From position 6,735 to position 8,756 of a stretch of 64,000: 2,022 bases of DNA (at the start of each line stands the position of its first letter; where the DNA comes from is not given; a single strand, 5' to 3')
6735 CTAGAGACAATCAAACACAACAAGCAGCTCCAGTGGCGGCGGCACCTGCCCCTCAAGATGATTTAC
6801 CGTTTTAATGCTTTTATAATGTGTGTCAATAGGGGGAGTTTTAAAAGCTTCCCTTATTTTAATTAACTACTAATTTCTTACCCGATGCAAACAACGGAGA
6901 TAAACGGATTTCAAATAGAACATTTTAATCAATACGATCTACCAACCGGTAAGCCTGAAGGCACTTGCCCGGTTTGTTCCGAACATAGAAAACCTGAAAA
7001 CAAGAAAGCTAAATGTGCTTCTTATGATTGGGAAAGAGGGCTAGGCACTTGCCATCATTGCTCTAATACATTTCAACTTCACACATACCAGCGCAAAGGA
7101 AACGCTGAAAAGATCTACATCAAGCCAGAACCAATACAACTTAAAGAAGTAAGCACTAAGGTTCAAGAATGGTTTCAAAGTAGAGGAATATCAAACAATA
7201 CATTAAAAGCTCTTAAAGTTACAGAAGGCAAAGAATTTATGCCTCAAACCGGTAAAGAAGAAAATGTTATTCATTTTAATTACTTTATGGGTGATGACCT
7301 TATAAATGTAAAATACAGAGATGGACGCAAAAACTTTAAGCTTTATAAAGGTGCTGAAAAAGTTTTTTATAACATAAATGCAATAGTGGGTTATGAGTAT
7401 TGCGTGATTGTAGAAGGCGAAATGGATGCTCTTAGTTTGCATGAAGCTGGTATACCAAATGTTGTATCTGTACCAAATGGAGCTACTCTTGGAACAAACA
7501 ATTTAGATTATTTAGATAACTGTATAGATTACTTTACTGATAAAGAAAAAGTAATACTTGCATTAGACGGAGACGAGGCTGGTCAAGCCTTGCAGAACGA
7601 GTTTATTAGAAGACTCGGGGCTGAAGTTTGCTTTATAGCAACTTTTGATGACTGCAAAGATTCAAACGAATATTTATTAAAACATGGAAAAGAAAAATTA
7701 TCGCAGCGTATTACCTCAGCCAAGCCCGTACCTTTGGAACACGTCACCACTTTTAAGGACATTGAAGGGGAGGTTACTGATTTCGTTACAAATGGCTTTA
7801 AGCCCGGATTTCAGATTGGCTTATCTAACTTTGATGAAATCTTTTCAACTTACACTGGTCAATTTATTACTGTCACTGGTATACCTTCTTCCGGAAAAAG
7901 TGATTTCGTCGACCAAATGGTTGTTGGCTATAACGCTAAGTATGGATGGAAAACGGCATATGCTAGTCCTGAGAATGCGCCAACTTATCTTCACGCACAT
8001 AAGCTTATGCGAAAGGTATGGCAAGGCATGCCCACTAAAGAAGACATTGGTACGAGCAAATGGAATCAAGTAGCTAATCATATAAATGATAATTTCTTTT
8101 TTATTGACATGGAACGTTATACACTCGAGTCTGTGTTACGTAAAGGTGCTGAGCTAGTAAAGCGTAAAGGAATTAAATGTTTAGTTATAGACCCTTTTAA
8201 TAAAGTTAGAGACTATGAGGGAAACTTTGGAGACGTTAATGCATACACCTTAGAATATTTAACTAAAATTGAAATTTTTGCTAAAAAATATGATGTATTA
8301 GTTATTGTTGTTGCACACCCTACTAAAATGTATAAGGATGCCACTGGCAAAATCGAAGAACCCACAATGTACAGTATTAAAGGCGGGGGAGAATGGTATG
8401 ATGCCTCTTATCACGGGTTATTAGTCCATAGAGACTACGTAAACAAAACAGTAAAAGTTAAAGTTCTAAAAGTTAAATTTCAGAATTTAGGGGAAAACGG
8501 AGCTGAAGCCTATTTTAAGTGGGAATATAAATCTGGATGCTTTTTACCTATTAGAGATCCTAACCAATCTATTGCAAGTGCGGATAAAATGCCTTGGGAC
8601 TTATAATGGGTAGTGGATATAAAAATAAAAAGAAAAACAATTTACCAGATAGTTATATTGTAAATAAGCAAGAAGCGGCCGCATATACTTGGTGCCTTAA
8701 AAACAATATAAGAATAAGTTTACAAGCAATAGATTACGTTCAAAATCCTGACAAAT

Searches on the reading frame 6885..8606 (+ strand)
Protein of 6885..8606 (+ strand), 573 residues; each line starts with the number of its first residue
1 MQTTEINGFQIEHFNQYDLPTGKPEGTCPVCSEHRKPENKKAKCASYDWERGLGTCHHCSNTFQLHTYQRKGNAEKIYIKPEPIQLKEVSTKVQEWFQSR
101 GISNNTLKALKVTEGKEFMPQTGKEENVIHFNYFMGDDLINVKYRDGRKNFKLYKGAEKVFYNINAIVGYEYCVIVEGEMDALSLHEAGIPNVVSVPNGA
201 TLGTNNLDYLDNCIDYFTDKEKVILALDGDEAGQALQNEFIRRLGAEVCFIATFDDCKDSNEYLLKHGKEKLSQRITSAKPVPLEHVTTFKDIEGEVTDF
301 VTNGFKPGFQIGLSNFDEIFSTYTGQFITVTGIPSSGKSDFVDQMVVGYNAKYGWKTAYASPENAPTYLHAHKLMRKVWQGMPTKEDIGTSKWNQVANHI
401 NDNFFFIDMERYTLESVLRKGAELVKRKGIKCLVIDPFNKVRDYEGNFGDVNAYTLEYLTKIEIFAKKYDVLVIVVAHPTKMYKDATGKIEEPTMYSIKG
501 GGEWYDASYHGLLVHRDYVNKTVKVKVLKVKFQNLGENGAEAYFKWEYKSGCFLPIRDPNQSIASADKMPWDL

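Call 13: search_protein_families(library=phrogs, proteins=[window:6885-8606:+])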
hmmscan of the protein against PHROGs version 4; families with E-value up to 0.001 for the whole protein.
window:6885-8606:+ (573 aa): 9 families
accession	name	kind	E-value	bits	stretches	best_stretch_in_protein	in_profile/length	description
phrog_239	-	DNA, RNA and nucleotide metabolism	3e-85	288.7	1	27-562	44-605/801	DNA primase/helicase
phrog_18375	-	DNA, RNA and nucleotide metabolism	6.2e-39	134.8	1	296-561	346-620/644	DNA primase/helicase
phrog_47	-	DNA, RNA and nucleotide metabolism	3.3e-24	86.5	1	27-280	54-338/947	DNA primase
phrog_5482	-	unknown function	4.3e-23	82.6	1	295-560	16-303/341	-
phrog_6444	-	DNA, RNA and nucleotide metabolism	3.4e-11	43.6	1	167-282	256-369/577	DNA primase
phrog_19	-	DNA, RNA and nucleotide metabolism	2.4e-10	40.9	1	308-562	334-587/621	DnaB-like replicative helicase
phrog_849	-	DNA, RNA and nucleotide metabolism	4.6e-10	40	1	153-279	220-343/435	DNA primase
phrog_243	-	DNA, RNA and nucleotide metabolism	1.2e-07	32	1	323-534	33-245/273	DnaB-like replicative helicase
phrog_6088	-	DNA, RNA and nucleotide metabolism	6.9e-05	22.4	1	161-255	178-271/772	DNA primase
